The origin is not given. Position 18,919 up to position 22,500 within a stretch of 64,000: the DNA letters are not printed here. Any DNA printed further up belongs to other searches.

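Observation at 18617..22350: Compact class II lanthipeptide locus: two tandem precursors plus one LanM, with no transporter, protease or immunity genes nearby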

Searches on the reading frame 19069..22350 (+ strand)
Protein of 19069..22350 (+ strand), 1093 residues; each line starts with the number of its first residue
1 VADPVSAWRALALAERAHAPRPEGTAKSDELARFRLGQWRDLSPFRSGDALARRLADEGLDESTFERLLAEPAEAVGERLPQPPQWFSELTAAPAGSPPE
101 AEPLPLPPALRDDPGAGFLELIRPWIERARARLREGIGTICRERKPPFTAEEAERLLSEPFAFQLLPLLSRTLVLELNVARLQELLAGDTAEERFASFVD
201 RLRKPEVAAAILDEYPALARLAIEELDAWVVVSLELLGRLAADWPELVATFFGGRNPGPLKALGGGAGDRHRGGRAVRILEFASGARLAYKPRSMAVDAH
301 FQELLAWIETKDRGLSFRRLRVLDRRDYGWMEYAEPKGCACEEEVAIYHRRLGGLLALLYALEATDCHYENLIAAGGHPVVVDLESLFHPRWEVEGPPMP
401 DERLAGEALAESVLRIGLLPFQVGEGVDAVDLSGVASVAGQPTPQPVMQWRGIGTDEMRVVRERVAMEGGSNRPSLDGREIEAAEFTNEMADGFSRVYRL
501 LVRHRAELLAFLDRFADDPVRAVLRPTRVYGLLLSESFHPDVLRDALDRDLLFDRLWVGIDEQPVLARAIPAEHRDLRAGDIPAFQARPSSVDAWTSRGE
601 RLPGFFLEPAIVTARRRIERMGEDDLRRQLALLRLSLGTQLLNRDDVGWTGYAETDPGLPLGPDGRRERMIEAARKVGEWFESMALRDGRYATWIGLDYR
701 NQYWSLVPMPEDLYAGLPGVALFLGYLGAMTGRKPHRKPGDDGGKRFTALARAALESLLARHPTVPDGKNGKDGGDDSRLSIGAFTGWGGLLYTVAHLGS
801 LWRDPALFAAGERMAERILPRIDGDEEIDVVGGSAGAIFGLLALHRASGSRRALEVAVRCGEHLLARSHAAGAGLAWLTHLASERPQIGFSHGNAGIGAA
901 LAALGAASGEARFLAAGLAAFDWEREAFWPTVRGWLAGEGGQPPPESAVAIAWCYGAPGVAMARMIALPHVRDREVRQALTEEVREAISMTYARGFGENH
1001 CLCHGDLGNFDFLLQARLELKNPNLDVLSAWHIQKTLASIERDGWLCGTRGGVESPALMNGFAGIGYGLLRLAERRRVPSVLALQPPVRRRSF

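Call 7: search_protein_families(library=pfam, proteins=[window:19069-22350:+], max_evalue=0.01)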
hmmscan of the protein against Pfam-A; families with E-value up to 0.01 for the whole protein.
window:19069-22350:+ (1093 aa): 2 families
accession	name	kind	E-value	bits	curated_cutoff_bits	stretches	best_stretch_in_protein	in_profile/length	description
PF13575.12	DUF4135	-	9.4e-124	413.8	29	1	215-587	1-377/378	Domain of unknown function (DUF4135)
PF05147.19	LANC_like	-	2.9e-55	187.7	23.2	1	708-1082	2-349/350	Lanthionine synthetase C-like protein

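Call 8: search_protein_families(library=ncbifam, proteins=[window:19069-22350:+], max_evalue=0.01)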
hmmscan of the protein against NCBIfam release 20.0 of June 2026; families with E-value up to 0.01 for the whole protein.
window:19069-22350:+ (1093 aa): 3 families
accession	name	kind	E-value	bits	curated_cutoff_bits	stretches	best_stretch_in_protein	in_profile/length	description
TIGR03897.1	lanti_2_LanM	subfamily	1.5e-256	853.6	304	1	121-1074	2-931/932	type 2 lanthipeptide synthetase LanM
NF038150.1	lanthi_synth_IV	equivalog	1.8e-18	66.3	650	1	779-1073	553-844/851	class IV lanthionine synthetase LanL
NF038151.1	lanthi_synth_III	equivalog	6.1e-12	44.7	575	1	778-990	560-756/833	class III lanthionine synthetase LanKC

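Call 12: find_homologous_proteins(query=window:19069-22350:+, max_evalue=1e-20)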
Query window:19069-22350:+ (1093 aa): 1630 proteins with E <= 1e-20 among 8000 candidates; the best 120 are listed.
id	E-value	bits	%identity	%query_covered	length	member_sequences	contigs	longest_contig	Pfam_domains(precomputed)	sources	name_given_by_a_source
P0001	0.0e+0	2469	100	100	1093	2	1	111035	PF13575.13,PF05147.20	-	-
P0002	0.0e+0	1847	78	100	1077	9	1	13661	PF13575.13,PF05147.20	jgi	-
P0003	0.0e+0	1842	78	99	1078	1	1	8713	PF13575.13,PF05147.20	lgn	-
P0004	0.0e+0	1710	73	99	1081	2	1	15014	PF13575.13,PF05147.20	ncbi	-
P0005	0.0e+0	1680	72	99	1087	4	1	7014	PF13575.13,PF05147.20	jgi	jgi:type 2 lantibiotic biosynthesis protein LanM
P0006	0.0e+0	1678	72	99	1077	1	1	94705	PF13575.13,PF05147.20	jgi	jgi:type 2 lantibiotic biosynthesis protein LanM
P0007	0.0e+0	1670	74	97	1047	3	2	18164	PF13575.13,PF05147.20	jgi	-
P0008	0.0e+0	1669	72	99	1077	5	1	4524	PF13575.13,PF05147.20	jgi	jgi:class II lanthipeptide synthase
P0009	0.0e+0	1629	69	99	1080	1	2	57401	PF13575.13,PF05147.20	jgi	jgi:class II lanthipeptide synthase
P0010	0.0e+0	1620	70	98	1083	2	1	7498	PF13575.13,PF05147.20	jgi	jgi:type 2 lantibiotic biosynthesis protein LanM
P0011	0.0e+0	1609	70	98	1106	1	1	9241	PF13575.13,PF05147.20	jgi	jgi:class II lanthipeptide synthase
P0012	0.0e+0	1608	70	99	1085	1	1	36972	PF13575.13,PF05147.20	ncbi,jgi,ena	ncbi:MAG TPA: type 2 lanthipeptide synthetase LanM family protein [Thermoanaerobaculia bacterium]|jg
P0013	0.0e+0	1605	70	97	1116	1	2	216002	PF13575.13,PF05147.20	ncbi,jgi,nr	ncbi:MAG: type 2 lantipeptide synthetase LanM family protein [Acidobacteria bacterium]|nr:type 2 lan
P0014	0.0e+0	1600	69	99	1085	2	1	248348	PF13575.13,PF05147.20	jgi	jgi:type 2 lantibiotic biosynthesis protein LanM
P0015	0.0e+0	1570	68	99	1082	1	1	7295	PF13575.13,PF05147.20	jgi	-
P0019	0.0e+0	1547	66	99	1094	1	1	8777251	PF13575.13,PF05147.20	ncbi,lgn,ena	-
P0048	0.0e+0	1279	58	99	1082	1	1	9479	PF13575.13,PF05147.20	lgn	-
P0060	0.0e+0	1252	57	99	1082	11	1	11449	PF13575.13,PF05147.20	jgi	jgi:type 2 lantibiotic biosynthesis protein LanM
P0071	0.0e+0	1228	56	99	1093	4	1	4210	PF13575.13,PF05147.20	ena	-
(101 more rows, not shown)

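Call 14: find_encoding_contigs(protein=P0001, flank=10000, max_places=3)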
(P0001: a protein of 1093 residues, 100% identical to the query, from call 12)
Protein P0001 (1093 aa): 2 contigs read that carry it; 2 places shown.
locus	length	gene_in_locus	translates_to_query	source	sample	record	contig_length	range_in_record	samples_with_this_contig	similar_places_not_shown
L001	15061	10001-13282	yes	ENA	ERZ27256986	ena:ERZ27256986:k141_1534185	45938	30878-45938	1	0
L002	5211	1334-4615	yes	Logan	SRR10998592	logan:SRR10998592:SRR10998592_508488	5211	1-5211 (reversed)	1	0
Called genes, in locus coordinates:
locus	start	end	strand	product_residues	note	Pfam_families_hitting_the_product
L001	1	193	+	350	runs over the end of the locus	PF04055:Radical_SAM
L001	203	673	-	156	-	PF09360:zf-CDGSH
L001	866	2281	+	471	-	-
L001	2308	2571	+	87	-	-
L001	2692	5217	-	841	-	PF00176:SNF2-rel_dom, PF04851:ResIII, PF00271:Helicase_C, PF12137:RapA_C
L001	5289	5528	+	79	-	-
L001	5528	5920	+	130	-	PF01850:PIN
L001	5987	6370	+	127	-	PF03965:Penicillinase_R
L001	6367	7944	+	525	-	PF05569:Peptidase_M56, PF01435:Peptidase_M48 (faint)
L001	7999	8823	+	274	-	PF18950:DUF5694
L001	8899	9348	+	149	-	PF02311:AraC_binding (weak), PF07883:Cupin_2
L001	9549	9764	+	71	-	-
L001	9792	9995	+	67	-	-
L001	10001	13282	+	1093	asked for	PF13575:DUF4135, PF05147:LANC_like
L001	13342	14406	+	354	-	-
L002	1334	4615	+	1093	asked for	PF13575:DUF4135, PF05147:LANC_like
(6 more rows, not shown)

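Call 15: find_encoding_contigs(protein=P0019, flank=10000, max_places=3)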
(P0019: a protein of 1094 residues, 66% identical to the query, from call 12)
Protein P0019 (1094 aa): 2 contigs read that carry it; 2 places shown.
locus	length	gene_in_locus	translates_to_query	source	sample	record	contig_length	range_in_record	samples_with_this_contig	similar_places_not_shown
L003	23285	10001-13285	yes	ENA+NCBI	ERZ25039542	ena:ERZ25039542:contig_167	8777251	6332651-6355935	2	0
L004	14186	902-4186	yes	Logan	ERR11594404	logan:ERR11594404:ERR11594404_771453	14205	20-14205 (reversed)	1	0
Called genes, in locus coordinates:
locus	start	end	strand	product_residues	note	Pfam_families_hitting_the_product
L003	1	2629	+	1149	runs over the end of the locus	-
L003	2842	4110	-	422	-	PF13424:TPR_12 (faint)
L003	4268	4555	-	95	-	-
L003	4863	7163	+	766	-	PF09586:YfhO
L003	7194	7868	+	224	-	PF00027:cNMP_binding, PF13545:HTH_Crp_2, PF00325:Crp (faint)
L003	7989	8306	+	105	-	PF12838:Fer4_7, PF13237:Fer4_10 (faint), PF14697:Fer4_21 (faint), PF13187:Fer4_9 (faint), PF13484:Fer4_16 (faint), PF00037:Fer4, PF12797:Fer4_2 (weak), PF12837:Fer4_6 (weak)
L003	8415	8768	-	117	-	-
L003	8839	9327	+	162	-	PF00254:FKBP_C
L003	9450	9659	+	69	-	-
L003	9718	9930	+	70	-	-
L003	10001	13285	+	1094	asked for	PF13575:DUF4135, PF05147:LANC_like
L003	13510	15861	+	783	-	PF07719:TPR_2 (faint), PF13424:TPR_12 (faint), PF13432:TPR_16 (weak), PF14559:TPR_19 (weak), PF12770:CHAT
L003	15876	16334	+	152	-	-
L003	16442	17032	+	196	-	PF04542:Sigma70_r2, PF08281:Sigma70_r4_2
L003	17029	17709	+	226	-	-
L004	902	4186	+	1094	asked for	PF13575:DUF4135, PF05147:LANC_like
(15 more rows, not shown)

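Call 17: find_related_loci(query=A1, collection=genome_contigs, flank=10000)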
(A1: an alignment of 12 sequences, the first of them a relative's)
Query A1 (1093 aa) in genome_contigs; peptide patterns used: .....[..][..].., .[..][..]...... (x = any residue, [..] = any of these).
600 stretches matched a pattern (row limit reached: there are more); 559 encode a relative of the query (tblastn E <= 1e-3); the best 80 are kept; 80 distinct loci.
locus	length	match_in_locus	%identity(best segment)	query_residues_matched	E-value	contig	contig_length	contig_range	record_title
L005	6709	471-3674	73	3-1087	0e+0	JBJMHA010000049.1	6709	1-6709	MAG: Thermoanaerobaculia bacterium isolate H1_16_all_fractions_metab_conc_6_69_19 k255_2479155, whole genome shotgun seq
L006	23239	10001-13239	78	1-1089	0e+0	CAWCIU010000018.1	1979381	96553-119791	MAG: uncultured Acidobacteriota bacterium isolate MFD04580.bin.1.152 genome assembly, contig: contig_8489, whole genome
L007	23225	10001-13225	69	3-1087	0e+0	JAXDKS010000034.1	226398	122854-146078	MAG: Acidobacteriota bacterium isolate BP_60 scaffold_4019204, whole genome shotgun sequence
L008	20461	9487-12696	73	3-1088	0e+0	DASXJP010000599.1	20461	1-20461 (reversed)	MAG TPA_asm: Thermoanaerobaculia bacterium isolate SMAG_U5251 k141_2603938, whole genome shotgun sequence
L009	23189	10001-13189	72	22-1092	0e+0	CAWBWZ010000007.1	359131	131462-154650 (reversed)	MAG: uncultured Acidobacteriota bacterium isolate MFD07386.bin.2.49 genome assembly, contig: contig_38877, whole genome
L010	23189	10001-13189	58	9-1087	0e+0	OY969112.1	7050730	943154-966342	MAG: uncultured Acidobacteriota bacterium isolate MFD04212.bin.1.16 genome assembly, chromosome: 1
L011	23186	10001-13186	57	3-1084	0e+0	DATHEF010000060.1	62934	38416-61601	MAG TPA_asm: Thermoanaerobaculia bacterium isolate SMAG_U12414 k141_167291, whole genome shotgun sequence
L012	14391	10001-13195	57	9-1085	0e+0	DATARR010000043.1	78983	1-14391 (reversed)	MAG TPA_asm: Thermoanaerobaculia bacterium isolate SMAG_U5499 k141_32111, whole genome shotgun sequence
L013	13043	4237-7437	57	8-1084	0e+0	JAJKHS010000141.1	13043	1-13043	MAG: Thermoanaerobaculum sp. isolate b48_HoplandSoilSeptJan k101_7398871, whole genome shotgun sequence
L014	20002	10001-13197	57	9-1087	0e+0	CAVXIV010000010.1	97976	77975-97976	MAG: uncultured Acidobacteriota bacterium isolate MFD03066.bin.2.238 genome assembly, contig: contig_25010, whole genome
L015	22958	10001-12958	57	97-1085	0e+0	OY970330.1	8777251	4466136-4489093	MAG: Thermoanaerobaculaceae bacterium isolate MFD05537.bin.c.1 genome assembly, chromosome: 1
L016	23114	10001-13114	58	29-1084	0e+0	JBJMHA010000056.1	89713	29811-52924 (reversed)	MAG: Thermoanaerobaculia bacterium isolate H1_16_all_fractions_metab_conc_6_69_19 k255_2958164, whole genome shotgun seq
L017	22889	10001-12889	57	116-1085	0e+0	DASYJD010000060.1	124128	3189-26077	MAG TPA_asm: Thermoanaerobaculia bacterium isolate SMAG_U4286 k141_3216839, whole genome shotgun sequence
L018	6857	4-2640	59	192-1084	0e+0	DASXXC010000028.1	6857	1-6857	MAG TPA_asm: Thermoanaerobaculia bacterium isolate SMAG_U4788 k141_126043, whole genome shotgun sequence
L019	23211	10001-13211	70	5-1087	0e+0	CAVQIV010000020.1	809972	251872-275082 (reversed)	MAG: Thermoanaerobaculaceae bacterium isolate MFD10043.bin.2.76 genome assembly, contig: contig_6541, whole genome shotg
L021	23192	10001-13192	56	9-1085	0e+0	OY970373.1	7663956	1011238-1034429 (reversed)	MAG: uncultured Acidobacteriota bacterium isolate MFD09368.bin.c.1 genome assembly, chromosome: 1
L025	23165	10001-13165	50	9-1084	0e+0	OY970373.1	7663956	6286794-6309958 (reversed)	MAG: uncultured Acidobacteriota bacterium isolate MFD09368.bin.c.1 genome assembly, chromosome: 1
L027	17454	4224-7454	44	7-1093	0e+0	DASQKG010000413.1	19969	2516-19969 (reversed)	MAG TPA_asm: Pyrinomonadaceae bacterium isolate SMAG_U11906 k141_1853519, whole genome shotgun sequence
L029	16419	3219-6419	47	8-1087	0e+0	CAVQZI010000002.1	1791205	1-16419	MAG: uncultured Acidobacteriaceae bacterium isolate MFD10071.bin.1.10 genome assembly, contig: contig_45535, whole genom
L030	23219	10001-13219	57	8-1087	0e+0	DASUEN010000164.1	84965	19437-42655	MAG TPA_asm: Thermoanaerobaculia bacterium isolate SMAG_U1354 k141_325681, whole genome shotgun sequence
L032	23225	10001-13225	42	8-1087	0e+0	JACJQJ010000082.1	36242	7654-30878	Nostoc linckia FACHB-104 contig82, whole genome shotgun sequence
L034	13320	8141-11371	42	8-1093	0e+0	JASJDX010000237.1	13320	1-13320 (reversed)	MAG: Pleurocapsa sp. MO_192.B19 MO_192.c_2322, whole genome shotgun sequence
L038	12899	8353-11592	44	8-1093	0e+0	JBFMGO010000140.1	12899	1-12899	MAG: bacterium isolate MAG299 MAG299_140, whole genome shotgun sequence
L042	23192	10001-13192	44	8-1087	0e+0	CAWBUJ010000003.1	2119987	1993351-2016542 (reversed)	MAG: uncultured Acidobacteriaceae bacterium isolate MFD05502.bin.1.202 genome assembly, contig: contig_21005, whole geno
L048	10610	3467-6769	47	5-1087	0e+0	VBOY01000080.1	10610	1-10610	MAG: Candidatus Eisenbacteria bacterium isolate WS_8 14_1009_16_40cm_scaffold_17590, whole genome shotgun sequence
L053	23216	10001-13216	46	5-1090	0e+0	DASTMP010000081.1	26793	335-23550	MAG TPA_asm: Blastocatellia bacterium isolate SMAG_U3747 k141_2453309, whole genome shotgun sequence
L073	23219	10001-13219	41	8-1093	0e+0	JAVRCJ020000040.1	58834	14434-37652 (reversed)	MAG: Nostoc sp. DedSLP01 Nostoc_sp_DedSLP01_40, whole genome shotgun sequence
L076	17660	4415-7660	44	8-1087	0e+0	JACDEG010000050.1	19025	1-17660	MAG: Pyrinomonadaceae bacterium isolate MGR_bin354 SD2902_NODE_402_length_19025_cov_1.525347, whole genome shotgun seque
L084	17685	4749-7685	48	94-1084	0e+0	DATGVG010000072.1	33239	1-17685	MAG TPA_asm: Candidatus Limnocylindrales bacterium isolate SMAG_U10550 k141_1216061, whole genome shotgun sequence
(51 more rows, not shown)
